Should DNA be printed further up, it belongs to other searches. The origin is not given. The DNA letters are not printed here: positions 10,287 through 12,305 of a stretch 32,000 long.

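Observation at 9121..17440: Colinear nurA-herA-mre11-rad50-like cassette (archaeal-type DNA-end processing set) in a bacterial genome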

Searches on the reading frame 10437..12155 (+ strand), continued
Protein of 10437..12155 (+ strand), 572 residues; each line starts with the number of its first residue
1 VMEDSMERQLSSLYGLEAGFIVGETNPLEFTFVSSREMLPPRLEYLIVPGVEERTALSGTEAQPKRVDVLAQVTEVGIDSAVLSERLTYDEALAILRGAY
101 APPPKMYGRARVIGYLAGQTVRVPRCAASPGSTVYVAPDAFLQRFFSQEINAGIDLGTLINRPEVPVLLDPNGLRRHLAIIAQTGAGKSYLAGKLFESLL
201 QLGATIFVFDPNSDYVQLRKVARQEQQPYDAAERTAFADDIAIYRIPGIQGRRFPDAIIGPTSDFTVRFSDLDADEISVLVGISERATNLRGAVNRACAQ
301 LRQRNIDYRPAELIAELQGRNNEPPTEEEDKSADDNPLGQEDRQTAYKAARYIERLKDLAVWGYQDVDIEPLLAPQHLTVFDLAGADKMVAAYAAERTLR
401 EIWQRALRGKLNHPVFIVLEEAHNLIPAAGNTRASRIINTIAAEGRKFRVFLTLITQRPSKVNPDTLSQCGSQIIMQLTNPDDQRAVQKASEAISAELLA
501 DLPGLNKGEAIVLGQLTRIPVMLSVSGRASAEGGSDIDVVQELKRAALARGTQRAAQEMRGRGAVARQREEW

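Call 40: list_cluster_members(proteins=[P0003, P0010, P0011, P0013, P0016, P0017, P0019, P0031, P0043, P0060])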
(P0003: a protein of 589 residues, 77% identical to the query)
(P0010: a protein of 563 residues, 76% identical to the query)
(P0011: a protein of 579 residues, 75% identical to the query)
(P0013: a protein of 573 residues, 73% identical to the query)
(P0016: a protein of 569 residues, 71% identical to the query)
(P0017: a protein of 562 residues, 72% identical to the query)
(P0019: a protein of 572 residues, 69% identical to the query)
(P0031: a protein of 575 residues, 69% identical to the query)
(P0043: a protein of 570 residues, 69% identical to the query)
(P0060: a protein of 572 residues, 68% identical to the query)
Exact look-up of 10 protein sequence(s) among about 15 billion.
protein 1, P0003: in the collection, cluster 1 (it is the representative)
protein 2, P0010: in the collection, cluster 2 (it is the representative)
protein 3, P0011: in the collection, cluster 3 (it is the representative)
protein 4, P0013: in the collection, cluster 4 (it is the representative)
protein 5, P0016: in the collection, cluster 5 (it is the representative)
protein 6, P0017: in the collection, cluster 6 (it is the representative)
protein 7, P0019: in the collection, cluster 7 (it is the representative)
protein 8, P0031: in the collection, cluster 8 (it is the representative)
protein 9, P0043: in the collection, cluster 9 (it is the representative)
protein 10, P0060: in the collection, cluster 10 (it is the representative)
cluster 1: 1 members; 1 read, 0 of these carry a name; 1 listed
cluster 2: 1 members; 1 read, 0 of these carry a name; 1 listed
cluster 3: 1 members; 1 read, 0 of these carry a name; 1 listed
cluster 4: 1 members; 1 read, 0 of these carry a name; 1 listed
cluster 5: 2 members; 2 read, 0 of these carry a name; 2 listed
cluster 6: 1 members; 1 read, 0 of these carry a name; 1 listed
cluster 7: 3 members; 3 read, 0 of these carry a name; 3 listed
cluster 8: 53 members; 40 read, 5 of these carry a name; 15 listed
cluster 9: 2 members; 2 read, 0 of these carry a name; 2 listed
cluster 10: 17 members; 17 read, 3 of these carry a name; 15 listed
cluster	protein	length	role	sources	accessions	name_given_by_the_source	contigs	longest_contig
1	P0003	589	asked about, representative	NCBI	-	-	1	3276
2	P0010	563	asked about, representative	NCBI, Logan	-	-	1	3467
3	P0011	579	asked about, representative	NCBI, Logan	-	-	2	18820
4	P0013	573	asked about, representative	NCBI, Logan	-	-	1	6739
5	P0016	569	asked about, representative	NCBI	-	-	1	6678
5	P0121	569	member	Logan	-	-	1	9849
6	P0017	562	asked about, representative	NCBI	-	-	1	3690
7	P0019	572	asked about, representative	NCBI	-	-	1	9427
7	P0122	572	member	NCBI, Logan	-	-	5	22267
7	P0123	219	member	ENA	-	-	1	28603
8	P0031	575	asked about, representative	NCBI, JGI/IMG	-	-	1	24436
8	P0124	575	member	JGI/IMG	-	DNA helicase HerA-like ATPase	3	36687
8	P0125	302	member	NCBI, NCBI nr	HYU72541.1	MAG TPA: ATP-binding protein, partial [Ktedonobacteraceae bacterium] | ATP-binding protein [Ktedonobacteraceae bacterium]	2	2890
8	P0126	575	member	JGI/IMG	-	DNA helicase HerA-like ATPase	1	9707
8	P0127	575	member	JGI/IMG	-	DNA helicase HerA-like ATPase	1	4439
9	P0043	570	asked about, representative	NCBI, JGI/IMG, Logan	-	-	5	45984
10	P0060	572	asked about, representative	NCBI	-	-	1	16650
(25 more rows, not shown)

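Call 53: search_protein_families(library=padloc, proteins=[L001:590-4009:+, L001:4022-5356:+, L001:5353-7641:+, L003:4542-6650:+, L003:6668-8332:+, L084:17054-18739:+, L084:18736-21630:+, L085:451-3318:-, L085:18549-21509:-], max_evalue=0.00001)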
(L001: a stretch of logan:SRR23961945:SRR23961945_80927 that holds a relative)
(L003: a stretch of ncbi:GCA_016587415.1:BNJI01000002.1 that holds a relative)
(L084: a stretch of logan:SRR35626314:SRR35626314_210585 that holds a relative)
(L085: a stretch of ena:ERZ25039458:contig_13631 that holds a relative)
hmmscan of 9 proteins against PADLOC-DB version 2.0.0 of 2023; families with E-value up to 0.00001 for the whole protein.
L001:590-4009:+ (1139 aa): 1 family
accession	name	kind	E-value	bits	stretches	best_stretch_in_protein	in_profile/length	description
PDLC03958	SngA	-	4.2e-68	229.2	1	640-1131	63-527/528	-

L001:4022-5356:+ (444 aa): 2 families
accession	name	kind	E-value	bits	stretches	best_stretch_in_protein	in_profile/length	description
PDLC03959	SngB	-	5.3e-187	620.3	1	5-441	3-436/439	-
PDLC02494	BrxD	-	7.5e-49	165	1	11-409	7-402/440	BrxD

L001:5353-7641:+ (762 aa): 42 families (the best 25 are shown)
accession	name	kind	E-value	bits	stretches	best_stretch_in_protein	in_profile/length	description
PDLC03960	SngC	-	3.2e-253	840.7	1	1-759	1-717/720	-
PDLC02503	BrxHI|BrxHII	-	2.2e-127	424.2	1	5-759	4-688/698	BrxHI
PDLC02501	BrxHI|BrxHII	-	5.9e-69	231.1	2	13-225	11-225/925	BrxHI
PDLC02897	DpdJ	-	7.6e-25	84.9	2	295-397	355-452/1570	DpdJ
PDLC00037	DruE3|DruE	-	1e-20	71.1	2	360-406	1064-1110/2055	SNF2 family N-terminal domain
PDLC02896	DpdJ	-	1.9e-20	70.3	2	355-396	583-624/1487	DpdJ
PDLC00035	DruE3|DruE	-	1.1e-18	64.4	2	357-412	1064-1119/1460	SNF2 family N-terminal domain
PDLC00036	DruE3|DruE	-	4.3e-18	61.8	2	29-166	97-254/2023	SNF2 family N-terminal domain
PDLC00013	DruE1|DruE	-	1.8e-17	60.5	2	29-100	96-175/1776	SNF2 family N-terminal domain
PDLC03928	PsyrT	-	1.1e-16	58.3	2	331-407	271-346/689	-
PDLC02864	DpdF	-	6.5e-15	52.9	1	280-405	219-337/610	DpdF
PDLC00015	DruE2|DruE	-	2.6e-14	49.9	1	356-403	1174-1221/1887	SNF2 family N-terminal domain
PDLC00014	DruE2|DruE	-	1.4e-13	47.3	1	356-399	1203-1246/1928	SNF2 family N-terminal domain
PDLC00051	DruE4|DruE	-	4.3e-13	45.7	1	350-404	1122-1176/1829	SNF2 family N-terminal domain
PDLC00192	HamB1|HamB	-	2.5e-12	43.3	1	20-209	264-448/1104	DEAD-box helicase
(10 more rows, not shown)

L003:4542-6650:+ (702 aa): 29 families (the best 25 are shown)
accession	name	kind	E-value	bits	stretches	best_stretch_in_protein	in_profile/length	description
PDLC00132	GajB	-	1.8e-27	94.3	2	220-529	2-303/625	UrvD helicase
PDLC00117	GajB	-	2.9e-26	90.1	2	444-605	219-379/604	UrvD helicase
PDLC01087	C3a187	-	2.7e-25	87.2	1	442-680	318-541/559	NERD+UvrD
PDLC03802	RTasHel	-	2.8e-20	70.7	1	441-535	190-284/675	DRT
PDLC00114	GajB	-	8.7e-20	68.8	2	219-523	5-298/635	UrvD helicase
PDLC00104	GajB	-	1e-18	65.4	2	233-485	11-206/574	UrvD helicase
PDLC00112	GajB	-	1.1e-15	55.3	1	444-591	212-358/581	UrvD helicase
PDLC00121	GajB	-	7.7e-14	49.1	1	441-519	199-278/565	UrvD helicase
PDLC00123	GajB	-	2.1e-12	44.4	0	612-680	436-505/540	UrvD helicase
PDLC00127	GajB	-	2.8e-12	43.9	1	444-530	202-295/594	UrvD helicase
PDLC00106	GajB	-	4e-12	43.4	1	442-603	204-360/577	UrvD helicase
PDLC00141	GajB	-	1.5e-11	41.4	0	615-686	500-566/572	UrvD helicase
PDLC00130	GajB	-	7.6e-11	39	0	617-680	508-566/589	UrvD helicase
PDLC00103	GajB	-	7.9e-11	39.6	0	616-681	519-575/612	UrvD helicase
PDLC00119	GajB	-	2.5e-10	37.9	0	444-516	219-292/565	UrvD helicase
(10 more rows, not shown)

L003:6668-8332:+ (554 aa): 0 families

L084:17054-18739:+ (561 aa): 0 families

L084:18736-21630:+ (964 aa): 1 family
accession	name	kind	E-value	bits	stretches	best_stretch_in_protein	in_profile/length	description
PDLC03829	ZacB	-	1.8e-10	38.3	1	184-334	200-347/586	-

L085:451-3318:- (955 aa): 2 families
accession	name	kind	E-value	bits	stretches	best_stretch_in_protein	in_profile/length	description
PDLC02881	DpdH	-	5.6e-06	22.5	0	45-109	32-93/1071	DpdH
PDLC02891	DpdH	-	5.8e-06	22.9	0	42-123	31-115/1009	DpdH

L085:18549-21509:- (986 aa): 1 family
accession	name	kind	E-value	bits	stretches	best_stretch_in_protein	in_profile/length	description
PDLC04140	mad8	-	2.3e-11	41.8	1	518-869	25-286/314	mads_8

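Call 54: find_encoding_contigs(protein=P0099, flank=10000, max_places=1)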
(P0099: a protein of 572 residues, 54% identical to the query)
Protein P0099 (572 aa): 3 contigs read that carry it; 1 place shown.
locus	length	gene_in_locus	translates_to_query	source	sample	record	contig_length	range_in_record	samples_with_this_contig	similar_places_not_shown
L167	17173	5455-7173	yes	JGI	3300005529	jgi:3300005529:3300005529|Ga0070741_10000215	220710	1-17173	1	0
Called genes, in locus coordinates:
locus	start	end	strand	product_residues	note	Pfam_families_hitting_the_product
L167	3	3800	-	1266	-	?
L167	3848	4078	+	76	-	-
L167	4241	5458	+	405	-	PF09376:NurA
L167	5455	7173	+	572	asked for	PF01935:DUF87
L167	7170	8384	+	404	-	PF00149:Metallophos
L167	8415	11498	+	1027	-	PF02463:SMC_N, PF13304:AAA_21 (faint), PF13476:AAA_23, PF13514:AAA_27 (weak)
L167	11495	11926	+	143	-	-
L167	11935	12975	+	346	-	PF00294:PfkB, PF08543:Phos_pyr_kin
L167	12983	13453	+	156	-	PF01467:CTP_transf_like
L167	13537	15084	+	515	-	PF03023:MurJ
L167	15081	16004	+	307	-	PF01040:UbiA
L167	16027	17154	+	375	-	PF04015:DUF362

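Call 55: find_encoding_contigs(protein=P0089, flank=10000, max_places=1)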
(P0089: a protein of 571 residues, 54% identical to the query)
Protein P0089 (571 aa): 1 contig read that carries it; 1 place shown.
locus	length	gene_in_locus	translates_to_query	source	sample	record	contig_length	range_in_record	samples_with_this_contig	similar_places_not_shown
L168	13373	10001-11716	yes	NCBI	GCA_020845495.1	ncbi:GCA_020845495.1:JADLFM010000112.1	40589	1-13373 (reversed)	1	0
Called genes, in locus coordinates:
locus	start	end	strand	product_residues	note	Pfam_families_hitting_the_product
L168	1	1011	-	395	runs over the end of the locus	PF01420:Methylase_S (weak)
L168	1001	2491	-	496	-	PF12161:HsdM_N, PF02384:N6_Mtase, PF01170:UPF0020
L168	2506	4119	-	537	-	PF12161:HsdM_N, PF02384:N6_Mtase, PF01170:UPF0020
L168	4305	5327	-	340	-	-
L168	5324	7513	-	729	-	PF13175:AAA_15 (weak), PF13476:AAA_23 (weak), PF13304:AAA_21, PF13175:AAA_15, PF12476:DUF3696 (weak)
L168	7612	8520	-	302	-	PF06956:RtcR (weak)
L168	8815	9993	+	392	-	PF09376:NurA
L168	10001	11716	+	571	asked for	PF01935:DUF87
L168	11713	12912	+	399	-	PF00149:Metallophos, PF12850:Metallophos_2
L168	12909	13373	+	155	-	PF13175:AAA_15 (weak), PF13476:AAA_23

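Call 58: search_solved_structures(query=window:10437-12155:+, max_evalue=0.001)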
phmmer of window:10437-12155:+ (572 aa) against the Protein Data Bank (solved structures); distinct sequences matched with E-value up to 0.001: 10.
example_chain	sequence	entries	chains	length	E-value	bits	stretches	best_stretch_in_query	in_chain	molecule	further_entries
9x1l_A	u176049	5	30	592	6.4e-44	153.6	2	410-542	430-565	DNA helicase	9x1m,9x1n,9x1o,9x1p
4d2i_A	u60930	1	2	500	3.7e-33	118.1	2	378-550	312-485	HERA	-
8ziq_M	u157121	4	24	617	1.3e-24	89.9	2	412-521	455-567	HerA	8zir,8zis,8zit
9c1m_M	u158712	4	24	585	4.3e-24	88.2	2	410-524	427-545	ATP-binding protein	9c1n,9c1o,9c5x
8wiv_A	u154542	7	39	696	2.2e-21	79.3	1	376-526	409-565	Helicase HerA central domain-containing protein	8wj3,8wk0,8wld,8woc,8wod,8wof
8xau_A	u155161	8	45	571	3.8e-21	78.5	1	411-541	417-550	ATP-binding protein | HerA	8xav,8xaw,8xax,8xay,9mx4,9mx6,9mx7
8j4u_M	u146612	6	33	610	4.8e-20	74.8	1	410-536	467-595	Nucleoside triphosphate hydrolase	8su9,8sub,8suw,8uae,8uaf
8yho_A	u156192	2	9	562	1.6e-10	43.4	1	415-526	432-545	DUF87 domain-containing protein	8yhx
11kk_A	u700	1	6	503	1.9e-07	33.3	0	161-218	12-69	HerA like helicase YjgR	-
8wet_A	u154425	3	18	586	4.9e-05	25.3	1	396-492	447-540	TdpA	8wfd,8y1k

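Call 64: find_homologous_proteins(query=L045:12805-15324:+, max_evalue=0.00001)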
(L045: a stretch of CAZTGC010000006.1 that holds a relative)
Query L045:12805-15324:+ (840 aa): 66 proteins with E <= 0.00001 among 8000 candidates.
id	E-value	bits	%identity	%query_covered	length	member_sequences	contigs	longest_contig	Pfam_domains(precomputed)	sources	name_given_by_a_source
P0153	0.0e+0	1731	100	100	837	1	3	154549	PF13514.13,PF13476.13,PF13555.13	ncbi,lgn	-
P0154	0.0e+0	1570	92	100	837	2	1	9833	PF13514.13,PF13476.13,PF13555.13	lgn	-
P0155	0.0e+0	1444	84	100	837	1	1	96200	PF13514.13,PF13476.13,PF13558.13,PF13555.13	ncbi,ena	-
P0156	0.0e+0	1225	80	46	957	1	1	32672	PF13514.13,PF13558.13,PF13555.13,PF02463.26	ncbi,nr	ncbi:MAG: SMC family ATPase [Dictyoglomaceae bacterium]|nr:SMC family ATPase [Dictyoglomaceae bacter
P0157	0.0e+0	1210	67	100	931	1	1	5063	PF13514.13,PF13476.13,PF13558.13,PF13555.13,PF02463.26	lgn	-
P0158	0.0e+0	1208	67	100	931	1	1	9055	PF13514.13,PF13476.13,PF13558.13,PF13555.13,PF02463.26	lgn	-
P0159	0.0e+0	1204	67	100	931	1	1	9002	PF13514.13,PF13476.13,PF13558.13,PF13555.13,PF02463.26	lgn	-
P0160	0.0e+0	1203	67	100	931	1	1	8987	PF13514.13,PF13476.13,PF13558.13,PF13555.13,PF02463.26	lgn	-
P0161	0.0e+0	1149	64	100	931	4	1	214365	PF13514.13,PF13476.13,PF13558.13,PF13555.13,PF02463.26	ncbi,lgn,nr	ncbi:MAG: SMC family ATPase [Dictyoglomus sp.]|nr:SMC family ATPase [Dictyoglomus sp.] MDW8187862.1 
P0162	6.0e-292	989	53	99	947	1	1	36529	PF13514.13,PF13476.13,PF13558.13,PF13555.13,PF02463.26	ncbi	ncbi:MAG: AAA family ATPase [Dictyoglomaceae bacterium]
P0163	5.1e-166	572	41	99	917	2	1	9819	PF13514.13,PF13175.13,PF13476.13,PF13558.13,PF13555.13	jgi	-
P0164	1.3e-143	498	45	45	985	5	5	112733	PF13514.13,PF13175.13,PF13476.13,PF13555.13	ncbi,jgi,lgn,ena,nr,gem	ncbi:MAG: SMC family ATPase [Dictyoglomaceae bacterium]|nr:SMC family ATPase [Dictyoglomaceae bacter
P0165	3.7e-127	444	45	45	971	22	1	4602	PF13514.13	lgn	-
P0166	4.5e-86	308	42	28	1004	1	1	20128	PF13476.13,PF02463.26,PF13304.13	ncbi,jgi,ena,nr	ncbi:MAG TPA: AAA family ATPase [Anaerolineae bacterium]|nr:AAA family ATPase [Anaerolineae bacteriu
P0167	5.6e-85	304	41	27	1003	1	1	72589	PF13514.13,PF13476.13,PF13558.13,PF02463.26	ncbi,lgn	-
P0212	2.3e-10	58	31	17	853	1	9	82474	PF13514.13,PF13476.13,PF13558.13,PF13555.13,PF02463.26,PF04423.20,PF13304.13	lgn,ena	-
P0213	7.5e-10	56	28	31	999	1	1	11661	PF13514.13,PF00005.34,PF13175.13,PF13476.13,PF13558.13,PF13555.13,PF02463.26,PF04423.20,PF13304.13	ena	-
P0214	5.1e-8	50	30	17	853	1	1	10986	PF13514.13,PF13476.13,PF13558.13,PF13555.13,PF02463.26,PF04423.20,PF13304.13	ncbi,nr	ncbi:MAG: SMC family ATPase [Pelolinea sp.]|nr:SMC family ATPase [Pelolinea sp.]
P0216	3.5e-7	47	26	19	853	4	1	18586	PF13514.13,PF13476.13,PF13558.13,PF13555.13,PF02463.26,PF04423.20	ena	-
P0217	1.2e-6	45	31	41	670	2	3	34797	PF13175.13,PF13476.13,PF13555.13,PF02463.26,PF13166.13,PF04423.20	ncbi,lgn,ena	-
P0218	4.5e-6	43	40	11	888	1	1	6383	PF13514.13,PF13175.13,PF13476.13,PF13555.13,PF02463.26,PF04423.20,PF13304.13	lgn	-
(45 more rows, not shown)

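Call 74: predict_structure(alignment_id=A2)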
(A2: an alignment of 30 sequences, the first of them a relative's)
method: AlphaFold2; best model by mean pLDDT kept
length: 837 residues; sequences in the alignment: 30
mean_pLDDT: 81.3   pTM: 0.45
mean pLDDT of the five models: 81.3, 79.2, 78.3, 78.1, 77.4
residues with pLDDT >= 90: 130; 70-90: 611; 50-70: 88; < 50: 8
segments of 3 or more residues with pLDDT < 50: 145-149
pLDDT, mean of each block of 10 residues (from residue 1): 92 90 91 81 90 74 87 93 93 89 86 89 81 73 52 57 65 87 89 89 91 88 88 87 82 76 71 68 73 78 81 82 77 78 82 81 86 88 88 83 85 89 88 83 60 82 85 74 63 78 83 81 78 75 70 74 77 83 86 88 86 85 88 92 90 87 91 93 79 76 87 82 73 84 58 79 66 82 74 82 87 81 87 84
secondary structure, 60 per line:
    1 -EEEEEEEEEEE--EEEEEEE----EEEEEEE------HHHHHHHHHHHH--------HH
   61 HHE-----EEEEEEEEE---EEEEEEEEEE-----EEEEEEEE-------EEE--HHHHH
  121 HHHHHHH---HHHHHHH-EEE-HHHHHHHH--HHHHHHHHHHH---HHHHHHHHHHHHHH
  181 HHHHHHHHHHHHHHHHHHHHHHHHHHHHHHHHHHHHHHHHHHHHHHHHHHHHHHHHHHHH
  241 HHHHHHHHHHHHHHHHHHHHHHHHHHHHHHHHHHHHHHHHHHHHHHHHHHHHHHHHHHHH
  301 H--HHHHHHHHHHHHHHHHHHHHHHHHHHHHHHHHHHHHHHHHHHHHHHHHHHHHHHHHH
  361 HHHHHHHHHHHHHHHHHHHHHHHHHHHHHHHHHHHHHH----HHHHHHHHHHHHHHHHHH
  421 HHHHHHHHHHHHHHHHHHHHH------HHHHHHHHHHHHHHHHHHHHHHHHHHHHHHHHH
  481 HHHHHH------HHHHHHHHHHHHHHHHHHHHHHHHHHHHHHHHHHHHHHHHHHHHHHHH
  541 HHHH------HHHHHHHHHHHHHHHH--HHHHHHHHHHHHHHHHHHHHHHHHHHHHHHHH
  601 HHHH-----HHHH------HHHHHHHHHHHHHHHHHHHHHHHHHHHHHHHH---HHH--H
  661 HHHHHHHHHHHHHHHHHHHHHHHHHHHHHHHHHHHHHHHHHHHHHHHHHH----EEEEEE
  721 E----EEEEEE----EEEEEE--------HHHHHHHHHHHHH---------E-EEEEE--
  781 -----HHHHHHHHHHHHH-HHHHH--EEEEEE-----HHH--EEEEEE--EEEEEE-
elements in order (helices of 4 or more, strands of 3 or more residues): E2-12 E15-21 E26-32 H39-50 H59-62 E69-77 E81-90 E96-103 E111-113 H116-127 H131-137 E139-141 H143-150 H153-163 H167-301 H304-398 H403-441 H448-486 H493-544 H551-566 H569-604 H610-613 H620-651 H660-710 E715-721 E726-731 E736-741 H750-762 E774-778 H786-798 H800-804 E807-812 E823-828 E831-836
